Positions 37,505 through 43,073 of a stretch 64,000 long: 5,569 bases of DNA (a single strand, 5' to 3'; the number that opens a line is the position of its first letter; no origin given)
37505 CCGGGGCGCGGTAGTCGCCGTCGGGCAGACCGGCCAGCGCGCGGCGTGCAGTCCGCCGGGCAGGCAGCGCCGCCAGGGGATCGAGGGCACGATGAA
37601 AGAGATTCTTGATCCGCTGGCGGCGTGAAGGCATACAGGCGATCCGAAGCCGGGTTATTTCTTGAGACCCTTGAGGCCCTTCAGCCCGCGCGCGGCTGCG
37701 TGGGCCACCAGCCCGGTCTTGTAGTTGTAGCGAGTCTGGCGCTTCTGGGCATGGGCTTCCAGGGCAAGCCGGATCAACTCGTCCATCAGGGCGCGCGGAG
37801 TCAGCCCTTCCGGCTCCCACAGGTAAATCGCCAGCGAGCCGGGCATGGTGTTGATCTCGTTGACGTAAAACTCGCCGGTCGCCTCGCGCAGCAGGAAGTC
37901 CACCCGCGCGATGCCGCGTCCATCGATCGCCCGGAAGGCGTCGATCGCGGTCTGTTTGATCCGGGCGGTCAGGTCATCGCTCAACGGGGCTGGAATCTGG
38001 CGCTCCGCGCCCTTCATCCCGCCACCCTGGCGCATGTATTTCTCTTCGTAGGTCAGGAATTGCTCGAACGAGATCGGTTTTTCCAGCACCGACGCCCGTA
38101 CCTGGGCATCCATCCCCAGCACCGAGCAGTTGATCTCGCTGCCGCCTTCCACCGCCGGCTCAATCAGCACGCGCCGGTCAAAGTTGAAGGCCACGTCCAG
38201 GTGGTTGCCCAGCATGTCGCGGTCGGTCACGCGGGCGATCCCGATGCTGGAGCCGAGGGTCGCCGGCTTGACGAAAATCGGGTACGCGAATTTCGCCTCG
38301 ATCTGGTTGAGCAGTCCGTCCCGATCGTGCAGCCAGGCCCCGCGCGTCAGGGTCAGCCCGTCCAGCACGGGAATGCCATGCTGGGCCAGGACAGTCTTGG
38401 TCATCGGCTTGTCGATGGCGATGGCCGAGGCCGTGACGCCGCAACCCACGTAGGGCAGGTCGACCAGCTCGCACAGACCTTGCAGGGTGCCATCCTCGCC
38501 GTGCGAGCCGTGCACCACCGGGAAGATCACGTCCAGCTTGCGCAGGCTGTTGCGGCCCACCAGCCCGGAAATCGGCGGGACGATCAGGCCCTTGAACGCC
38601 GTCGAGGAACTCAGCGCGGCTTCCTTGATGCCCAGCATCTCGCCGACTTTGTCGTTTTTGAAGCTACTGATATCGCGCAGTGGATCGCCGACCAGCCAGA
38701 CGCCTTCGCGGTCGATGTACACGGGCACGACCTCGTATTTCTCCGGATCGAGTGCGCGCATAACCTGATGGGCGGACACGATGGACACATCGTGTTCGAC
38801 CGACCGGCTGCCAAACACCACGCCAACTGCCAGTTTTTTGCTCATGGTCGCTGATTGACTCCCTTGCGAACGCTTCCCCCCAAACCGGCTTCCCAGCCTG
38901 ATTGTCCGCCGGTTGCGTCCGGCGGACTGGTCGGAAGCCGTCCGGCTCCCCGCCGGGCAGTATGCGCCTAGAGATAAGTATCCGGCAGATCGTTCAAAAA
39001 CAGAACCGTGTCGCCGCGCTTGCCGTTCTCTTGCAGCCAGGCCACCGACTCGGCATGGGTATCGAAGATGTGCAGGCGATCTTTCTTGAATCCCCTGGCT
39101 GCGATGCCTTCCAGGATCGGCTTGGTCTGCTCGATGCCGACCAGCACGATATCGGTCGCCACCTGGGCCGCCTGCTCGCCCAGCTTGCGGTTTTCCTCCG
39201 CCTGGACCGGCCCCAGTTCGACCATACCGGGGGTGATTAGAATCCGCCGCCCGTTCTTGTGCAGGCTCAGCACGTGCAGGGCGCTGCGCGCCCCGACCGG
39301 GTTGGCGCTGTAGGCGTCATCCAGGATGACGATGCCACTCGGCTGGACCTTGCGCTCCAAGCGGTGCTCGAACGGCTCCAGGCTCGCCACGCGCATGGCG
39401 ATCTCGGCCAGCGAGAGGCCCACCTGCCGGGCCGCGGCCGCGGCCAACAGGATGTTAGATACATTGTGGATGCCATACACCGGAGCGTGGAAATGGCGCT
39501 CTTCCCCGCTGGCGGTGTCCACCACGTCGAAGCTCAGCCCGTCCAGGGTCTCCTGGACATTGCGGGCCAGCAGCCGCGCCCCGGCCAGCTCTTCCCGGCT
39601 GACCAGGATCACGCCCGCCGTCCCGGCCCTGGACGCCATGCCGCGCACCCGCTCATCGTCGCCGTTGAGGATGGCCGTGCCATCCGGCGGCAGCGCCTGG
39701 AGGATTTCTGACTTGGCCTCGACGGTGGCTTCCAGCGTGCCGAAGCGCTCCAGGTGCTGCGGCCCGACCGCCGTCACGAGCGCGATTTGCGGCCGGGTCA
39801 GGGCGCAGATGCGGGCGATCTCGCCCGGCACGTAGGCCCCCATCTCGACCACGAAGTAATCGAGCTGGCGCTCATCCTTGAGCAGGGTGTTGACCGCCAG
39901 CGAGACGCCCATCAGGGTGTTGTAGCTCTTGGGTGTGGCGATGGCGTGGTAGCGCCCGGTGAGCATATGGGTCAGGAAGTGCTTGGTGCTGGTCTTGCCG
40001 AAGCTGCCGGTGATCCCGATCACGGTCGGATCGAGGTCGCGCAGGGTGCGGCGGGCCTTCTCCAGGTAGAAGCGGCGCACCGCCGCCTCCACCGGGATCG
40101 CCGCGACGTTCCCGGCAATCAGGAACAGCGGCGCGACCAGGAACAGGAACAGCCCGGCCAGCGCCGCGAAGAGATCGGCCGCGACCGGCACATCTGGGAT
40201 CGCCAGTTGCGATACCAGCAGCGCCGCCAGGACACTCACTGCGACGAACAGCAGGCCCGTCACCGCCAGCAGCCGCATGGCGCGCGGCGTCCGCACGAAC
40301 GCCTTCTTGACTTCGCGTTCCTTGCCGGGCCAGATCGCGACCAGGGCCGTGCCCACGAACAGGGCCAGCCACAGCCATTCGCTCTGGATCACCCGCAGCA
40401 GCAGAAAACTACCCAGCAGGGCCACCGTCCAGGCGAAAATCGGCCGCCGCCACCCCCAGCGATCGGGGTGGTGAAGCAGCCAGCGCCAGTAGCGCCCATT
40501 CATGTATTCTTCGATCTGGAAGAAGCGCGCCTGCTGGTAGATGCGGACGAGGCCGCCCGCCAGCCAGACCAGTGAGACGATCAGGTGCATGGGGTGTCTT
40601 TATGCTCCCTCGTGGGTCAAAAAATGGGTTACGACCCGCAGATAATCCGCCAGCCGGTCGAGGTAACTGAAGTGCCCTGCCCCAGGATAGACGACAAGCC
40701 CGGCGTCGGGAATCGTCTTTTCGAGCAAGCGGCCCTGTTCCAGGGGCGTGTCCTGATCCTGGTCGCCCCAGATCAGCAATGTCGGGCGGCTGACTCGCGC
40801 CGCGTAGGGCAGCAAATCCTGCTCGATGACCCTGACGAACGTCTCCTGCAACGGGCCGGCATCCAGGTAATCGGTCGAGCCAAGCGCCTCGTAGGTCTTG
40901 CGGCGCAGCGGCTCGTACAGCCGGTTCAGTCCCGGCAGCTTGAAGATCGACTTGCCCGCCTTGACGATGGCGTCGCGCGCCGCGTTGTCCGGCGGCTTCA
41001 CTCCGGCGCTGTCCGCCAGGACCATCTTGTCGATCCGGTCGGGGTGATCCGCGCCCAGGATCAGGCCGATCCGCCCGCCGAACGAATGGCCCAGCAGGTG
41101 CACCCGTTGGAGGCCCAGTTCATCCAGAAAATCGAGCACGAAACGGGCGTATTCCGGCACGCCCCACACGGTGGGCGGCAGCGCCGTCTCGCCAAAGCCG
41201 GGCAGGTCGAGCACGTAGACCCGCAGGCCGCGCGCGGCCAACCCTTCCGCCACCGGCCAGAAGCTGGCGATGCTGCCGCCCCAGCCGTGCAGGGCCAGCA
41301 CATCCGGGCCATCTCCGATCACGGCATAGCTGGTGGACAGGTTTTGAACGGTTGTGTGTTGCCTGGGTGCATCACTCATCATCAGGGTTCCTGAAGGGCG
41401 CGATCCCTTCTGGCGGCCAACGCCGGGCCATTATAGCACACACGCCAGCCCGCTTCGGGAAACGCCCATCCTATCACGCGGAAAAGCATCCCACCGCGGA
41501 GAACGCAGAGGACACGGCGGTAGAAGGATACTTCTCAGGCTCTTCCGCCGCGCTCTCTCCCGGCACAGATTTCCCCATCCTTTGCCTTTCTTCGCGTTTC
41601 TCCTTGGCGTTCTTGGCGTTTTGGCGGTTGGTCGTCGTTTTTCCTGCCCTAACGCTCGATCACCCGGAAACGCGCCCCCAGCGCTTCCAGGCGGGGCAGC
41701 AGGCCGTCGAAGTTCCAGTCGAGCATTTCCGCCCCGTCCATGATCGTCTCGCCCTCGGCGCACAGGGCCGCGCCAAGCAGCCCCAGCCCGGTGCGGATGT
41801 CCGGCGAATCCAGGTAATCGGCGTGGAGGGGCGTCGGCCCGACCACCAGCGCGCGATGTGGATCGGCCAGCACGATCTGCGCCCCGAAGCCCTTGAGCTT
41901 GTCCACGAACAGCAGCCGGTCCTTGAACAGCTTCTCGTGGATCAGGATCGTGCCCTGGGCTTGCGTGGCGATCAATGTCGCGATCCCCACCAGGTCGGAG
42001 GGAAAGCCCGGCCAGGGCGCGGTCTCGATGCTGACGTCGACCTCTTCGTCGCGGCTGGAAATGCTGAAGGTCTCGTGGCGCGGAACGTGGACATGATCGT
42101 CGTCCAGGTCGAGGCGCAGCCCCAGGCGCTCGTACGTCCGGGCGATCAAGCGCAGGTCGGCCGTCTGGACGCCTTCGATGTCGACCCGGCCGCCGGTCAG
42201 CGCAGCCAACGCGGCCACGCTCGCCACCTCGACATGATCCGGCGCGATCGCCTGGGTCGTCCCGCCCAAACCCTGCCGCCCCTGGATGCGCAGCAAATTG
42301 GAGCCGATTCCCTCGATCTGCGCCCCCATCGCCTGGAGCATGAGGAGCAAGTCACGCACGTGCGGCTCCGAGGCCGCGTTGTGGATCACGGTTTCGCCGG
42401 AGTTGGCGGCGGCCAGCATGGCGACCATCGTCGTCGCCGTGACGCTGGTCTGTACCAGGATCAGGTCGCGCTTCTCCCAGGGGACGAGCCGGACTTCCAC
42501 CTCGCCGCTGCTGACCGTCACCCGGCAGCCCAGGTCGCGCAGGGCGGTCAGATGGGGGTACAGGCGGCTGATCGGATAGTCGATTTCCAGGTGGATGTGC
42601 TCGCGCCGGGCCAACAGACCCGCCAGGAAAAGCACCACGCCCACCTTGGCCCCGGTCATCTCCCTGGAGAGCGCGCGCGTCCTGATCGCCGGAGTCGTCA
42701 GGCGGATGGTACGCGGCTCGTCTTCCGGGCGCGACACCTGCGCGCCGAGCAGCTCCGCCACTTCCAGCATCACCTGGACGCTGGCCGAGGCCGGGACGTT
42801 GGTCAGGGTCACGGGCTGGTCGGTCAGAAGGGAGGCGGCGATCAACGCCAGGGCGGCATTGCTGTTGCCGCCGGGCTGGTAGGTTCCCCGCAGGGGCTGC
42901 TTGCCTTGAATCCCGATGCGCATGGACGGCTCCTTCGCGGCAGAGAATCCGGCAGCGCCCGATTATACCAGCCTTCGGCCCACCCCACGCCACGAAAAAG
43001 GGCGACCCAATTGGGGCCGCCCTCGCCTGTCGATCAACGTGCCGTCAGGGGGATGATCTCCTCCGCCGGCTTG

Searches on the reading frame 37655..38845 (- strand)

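Call 13: search_protein_families(library=pfam, proteins=[window:37655-38845:-], max_evalue=0.00001)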
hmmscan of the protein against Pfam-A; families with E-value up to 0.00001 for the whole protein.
window:37655-38845:- (396 aa): 3 families
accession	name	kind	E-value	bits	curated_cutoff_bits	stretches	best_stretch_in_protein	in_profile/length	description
PF07478.18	Dala_Dala_lig_C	-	2.4e-49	168.1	24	1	153-358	2-203/204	D-ala D-ala ligase C-terminus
PF01820.27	Dala_Dala_lig_N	-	1.5e-33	116.4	34.6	1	7-135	2-121/121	D-ala D-ala ligase N-terminus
PF02786.22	CPSase_L_D2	-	4.2e-07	30.1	19.8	1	174-333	26-178/211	Carbamoyl-phosphate synthase L chain, ATP binding domain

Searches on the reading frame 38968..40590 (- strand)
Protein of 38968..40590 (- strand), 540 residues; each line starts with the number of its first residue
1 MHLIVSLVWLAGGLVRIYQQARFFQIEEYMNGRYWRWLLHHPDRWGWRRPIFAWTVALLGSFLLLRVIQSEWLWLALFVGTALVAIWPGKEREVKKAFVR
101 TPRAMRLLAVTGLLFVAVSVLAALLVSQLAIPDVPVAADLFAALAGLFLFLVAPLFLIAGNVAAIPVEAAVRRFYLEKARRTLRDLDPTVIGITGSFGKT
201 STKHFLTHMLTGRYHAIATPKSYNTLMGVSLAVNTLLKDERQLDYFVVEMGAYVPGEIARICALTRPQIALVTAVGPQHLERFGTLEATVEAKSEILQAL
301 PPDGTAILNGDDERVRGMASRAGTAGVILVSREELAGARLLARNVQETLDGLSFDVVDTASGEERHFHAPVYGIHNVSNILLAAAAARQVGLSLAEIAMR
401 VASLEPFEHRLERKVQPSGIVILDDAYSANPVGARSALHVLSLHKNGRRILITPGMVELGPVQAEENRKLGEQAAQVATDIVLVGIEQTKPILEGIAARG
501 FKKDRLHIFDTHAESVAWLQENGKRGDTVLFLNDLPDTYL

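Call 13: search_protein_families(library=pfam, proteins=[window:38968-40590:-], max_evalue=0.00001)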
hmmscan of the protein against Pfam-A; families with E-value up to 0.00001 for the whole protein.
window:38968-40590:- (540 aa): 2 families
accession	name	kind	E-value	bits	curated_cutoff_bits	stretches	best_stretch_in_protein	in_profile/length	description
PF08245.18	Mur_ligase_M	-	5.7e-41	141.1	24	1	193-387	1-200/200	Mur ligase middle domain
PF02875.26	Mur_ligase_C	-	1.4e-11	45.7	28.4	1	409-531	1-123/127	Mur ligase, glutamate ligase domain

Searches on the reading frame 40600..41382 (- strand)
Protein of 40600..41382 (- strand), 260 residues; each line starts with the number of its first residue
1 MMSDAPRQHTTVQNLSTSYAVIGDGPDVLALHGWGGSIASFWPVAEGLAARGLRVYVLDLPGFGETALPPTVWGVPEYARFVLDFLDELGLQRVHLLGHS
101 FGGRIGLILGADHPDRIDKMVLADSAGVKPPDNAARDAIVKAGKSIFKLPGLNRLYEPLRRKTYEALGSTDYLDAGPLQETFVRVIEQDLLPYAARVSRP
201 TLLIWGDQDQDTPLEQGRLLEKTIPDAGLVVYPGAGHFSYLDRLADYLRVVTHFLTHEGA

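Call 13: search_protein_families(library=pfam, proteins=[window:40600-41382:-], max_evalue=0.00001)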
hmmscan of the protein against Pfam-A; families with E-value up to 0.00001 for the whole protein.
window:40600-41382:- (260 aa): 3 families
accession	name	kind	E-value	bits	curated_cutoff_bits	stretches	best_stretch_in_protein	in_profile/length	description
PF00561.26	Abhydrolase_1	-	3.8e-36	125.4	25.8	2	28-130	3-104/245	alpha/beta hydrolase fold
PF12697.13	Abhydrolase_6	-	2.7e-23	84.2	26.3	1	28-243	1-210/217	Alpha/beta hydrolase family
PF12146.15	Hydrolase_4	-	4.5e-17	62.6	27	1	28-237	7-232/239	Serine aminopeptidase, S33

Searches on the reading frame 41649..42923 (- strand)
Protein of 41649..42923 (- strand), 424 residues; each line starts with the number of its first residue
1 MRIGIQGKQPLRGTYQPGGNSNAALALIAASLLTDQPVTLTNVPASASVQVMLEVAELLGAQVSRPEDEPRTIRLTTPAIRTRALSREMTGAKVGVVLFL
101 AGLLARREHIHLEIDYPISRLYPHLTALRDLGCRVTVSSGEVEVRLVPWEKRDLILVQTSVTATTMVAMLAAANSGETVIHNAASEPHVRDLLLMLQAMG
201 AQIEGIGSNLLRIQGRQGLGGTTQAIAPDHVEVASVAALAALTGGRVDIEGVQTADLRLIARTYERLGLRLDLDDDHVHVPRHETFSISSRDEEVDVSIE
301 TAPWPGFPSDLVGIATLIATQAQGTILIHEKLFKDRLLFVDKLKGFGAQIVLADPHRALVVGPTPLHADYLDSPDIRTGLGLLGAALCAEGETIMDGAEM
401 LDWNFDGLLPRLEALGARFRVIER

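Call 13: search_protein_families(library=pfam, proteins=[window:41649-42923:-], max_evalue=0.00001)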
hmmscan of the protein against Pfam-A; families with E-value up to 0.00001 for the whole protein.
window:41649-42923:- (424 aa): 1 family
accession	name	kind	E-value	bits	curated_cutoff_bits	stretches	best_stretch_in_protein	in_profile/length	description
PF00275.25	EPSP_synthase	-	8e-47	160.3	22.8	1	6-408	2-413/417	EPSP synthase (3-phosphoshikimate 1-carboxyvinyltransferase)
